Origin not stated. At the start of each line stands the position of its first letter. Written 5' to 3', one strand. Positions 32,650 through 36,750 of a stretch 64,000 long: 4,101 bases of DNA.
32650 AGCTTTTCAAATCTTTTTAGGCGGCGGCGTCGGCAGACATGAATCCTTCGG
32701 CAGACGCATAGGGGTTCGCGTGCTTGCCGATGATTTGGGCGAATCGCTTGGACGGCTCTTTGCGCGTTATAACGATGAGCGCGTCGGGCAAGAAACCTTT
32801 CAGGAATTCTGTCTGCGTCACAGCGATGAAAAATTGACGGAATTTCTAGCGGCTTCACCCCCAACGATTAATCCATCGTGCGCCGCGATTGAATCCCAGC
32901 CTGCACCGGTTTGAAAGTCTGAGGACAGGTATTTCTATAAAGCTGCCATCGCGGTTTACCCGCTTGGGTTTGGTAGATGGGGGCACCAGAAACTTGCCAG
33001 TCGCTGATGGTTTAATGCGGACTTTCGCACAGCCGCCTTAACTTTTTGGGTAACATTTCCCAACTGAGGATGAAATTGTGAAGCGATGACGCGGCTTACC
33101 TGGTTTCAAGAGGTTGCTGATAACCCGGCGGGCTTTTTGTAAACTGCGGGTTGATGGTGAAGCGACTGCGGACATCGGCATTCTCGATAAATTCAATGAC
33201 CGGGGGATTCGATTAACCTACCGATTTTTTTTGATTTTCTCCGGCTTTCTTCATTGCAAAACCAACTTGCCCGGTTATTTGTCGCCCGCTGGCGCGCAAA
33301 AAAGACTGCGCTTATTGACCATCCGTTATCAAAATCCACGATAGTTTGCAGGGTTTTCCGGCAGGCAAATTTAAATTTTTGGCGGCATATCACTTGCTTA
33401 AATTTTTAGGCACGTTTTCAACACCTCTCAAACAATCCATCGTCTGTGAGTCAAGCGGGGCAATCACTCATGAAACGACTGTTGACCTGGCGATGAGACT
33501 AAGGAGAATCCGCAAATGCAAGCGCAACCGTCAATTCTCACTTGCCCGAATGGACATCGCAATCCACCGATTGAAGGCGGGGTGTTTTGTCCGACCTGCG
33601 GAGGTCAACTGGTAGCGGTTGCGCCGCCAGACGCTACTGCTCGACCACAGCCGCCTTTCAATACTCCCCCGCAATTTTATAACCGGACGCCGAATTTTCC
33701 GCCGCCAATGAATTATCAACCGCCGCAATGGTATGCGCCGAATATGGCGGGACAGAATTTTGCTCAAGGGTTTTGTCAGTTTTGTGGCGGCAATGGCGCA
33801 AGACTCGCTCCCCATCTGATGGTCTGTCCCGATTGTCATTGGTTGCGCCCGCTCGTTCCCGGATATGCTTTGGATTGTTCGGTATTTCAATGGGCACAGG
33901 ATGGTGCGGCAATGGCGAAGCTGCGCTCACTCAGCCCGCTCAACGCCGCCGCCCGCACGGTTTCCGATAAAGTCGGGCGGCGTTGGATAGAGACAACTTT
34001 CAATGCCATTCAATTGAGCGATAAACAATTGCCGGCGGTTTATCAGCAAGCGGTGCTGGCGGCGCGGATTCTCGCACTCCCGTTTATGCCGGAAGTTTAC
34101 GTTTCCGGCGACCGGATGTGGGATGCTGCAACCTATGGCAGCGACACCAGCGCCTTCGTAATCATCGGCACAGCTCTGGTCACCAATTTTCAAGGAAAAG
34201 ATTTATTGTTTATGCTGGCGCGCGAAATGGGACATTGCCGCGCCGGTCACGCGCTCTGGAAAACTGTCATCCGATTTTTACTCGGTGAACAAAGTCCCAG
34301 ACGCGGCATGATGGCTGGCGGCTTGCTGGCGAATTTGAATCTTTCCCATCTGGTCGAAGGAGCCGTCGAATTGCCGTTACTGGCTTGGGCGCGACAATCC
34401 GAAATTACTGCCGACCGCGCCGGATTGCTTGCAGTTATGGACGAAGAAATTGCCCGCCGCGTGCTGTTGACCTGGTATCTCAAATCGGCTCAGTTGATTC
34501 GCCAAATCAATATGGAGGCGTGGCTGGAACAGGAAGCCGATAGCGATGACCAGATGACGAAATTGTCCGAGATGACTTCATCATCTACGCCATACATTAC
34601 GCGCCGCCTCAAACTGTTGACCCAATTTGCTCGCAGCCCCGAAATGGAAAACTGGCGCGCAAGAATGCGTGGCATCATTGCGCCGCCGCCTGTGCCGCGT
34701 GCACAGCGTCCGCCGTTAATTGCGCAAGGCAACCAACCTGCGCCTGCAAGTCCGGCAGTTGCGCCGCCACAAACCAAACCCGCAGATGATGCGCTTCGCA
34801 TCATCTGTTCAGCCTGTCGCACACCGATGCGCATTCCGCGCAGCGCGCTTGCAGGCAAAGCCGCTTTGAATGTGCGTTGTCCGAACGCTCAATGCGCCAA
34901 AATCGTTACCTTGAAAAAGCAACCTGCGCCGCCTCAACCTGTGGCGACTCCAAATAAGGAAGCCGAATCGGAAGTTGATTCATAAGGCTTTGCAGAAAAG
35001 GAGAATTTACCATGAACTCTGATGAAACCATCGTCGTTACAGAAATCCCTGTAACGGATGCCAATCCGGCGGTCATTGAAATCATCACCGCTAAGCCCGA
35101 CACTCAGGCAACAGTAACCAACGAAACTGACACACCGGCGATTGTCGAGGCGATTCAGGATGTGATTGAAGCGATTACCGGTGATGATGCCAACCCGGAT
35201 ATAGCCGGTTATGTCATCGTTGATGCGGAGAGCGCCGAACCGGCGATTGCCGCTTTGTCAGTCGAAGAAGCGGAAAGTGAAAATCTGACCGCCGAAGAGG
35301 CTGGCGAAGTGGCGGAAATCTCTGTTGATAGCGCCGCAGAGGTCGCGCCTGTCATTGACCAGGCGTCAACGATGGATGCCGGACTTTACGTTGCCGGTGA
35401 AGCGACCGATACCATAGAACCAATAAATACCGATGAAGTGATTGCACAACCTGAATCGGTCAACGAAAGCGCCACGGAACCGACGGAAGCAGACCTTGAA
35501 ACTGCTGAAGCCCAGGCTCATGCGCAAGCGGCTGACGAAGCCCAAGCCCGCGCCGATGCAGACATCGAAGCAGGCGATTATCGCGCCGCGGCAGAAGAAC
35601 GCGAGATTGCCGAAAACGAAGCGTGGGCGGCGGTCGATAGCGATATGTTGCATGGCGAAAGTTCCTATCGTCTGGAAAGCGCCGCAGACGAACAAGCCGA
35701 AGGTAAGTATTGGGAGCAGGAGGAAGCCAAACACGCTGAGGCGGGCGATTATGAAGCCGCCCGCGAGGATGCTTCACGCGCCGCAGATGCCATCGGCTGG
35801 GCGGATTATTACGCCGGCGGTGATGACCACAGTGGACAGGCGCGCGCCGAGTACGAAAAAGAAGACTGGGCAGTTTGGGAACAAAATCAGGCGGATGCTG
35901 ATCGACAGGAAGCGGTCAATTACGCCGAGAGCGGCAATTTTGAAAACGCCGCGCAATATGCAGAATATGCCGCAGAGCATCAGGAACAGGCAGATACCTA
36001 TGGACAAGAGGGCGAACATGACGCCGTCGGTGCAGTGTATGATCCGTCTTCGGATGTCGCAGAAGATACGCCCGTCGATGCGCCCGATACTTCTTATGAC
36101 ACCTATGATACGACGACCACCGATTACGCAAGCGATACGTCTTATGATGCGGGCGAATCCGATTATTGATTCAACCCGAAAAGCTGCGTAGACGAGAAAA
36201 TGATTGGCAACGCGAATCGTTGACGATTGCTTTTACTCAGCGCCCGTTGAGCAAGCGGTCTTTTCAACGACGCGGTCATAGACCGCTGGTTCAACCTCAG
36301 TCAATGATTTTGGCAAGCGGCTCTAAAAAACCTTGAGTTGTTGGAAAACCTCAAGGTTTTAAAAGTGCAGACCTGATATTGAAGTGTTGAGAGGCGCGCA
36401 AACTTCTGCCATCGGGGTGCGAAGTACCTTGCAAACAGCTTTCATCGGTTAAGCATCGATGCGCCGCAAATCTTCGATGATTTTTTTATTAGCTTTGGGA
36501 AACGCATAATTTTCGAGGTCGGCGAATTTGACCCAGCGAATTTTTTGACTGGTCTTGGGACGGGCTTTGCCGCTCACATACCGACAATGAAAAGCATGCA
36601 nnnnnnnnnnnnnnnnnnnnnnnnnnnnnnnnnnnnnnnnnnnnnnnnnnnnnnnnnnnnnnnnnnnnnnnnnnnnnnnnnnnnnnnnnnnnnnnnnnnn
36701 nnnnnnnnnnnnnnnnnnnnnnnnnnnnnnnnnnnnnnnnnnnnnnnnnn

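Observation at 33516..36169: Operon of a zinc-ribbon-flanked pseudo-M48 protein and a 385-aa hyperacidic disordered protein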

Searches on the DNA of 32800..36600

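Call 40: search_rna_families(source=window, start=32800, end=36600, threshold=evalue, max_evalue=1)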
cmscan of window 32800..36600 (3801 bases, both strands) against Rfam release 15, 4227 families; matches with E-value up to 1: 2.
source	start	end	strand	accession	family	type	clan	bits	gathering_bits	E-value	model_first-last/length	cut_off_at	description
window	36228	36266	+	RF01388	isrD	Gene; sRNA;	-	24.7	37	0.079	1-51/51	no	isrD Hfq binding RNA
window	35341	35407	-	RF02238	asX4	Gene; sRNA;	-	16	100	0.2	60-126/309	no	Xanthomonas sRNA asX4/Xoo4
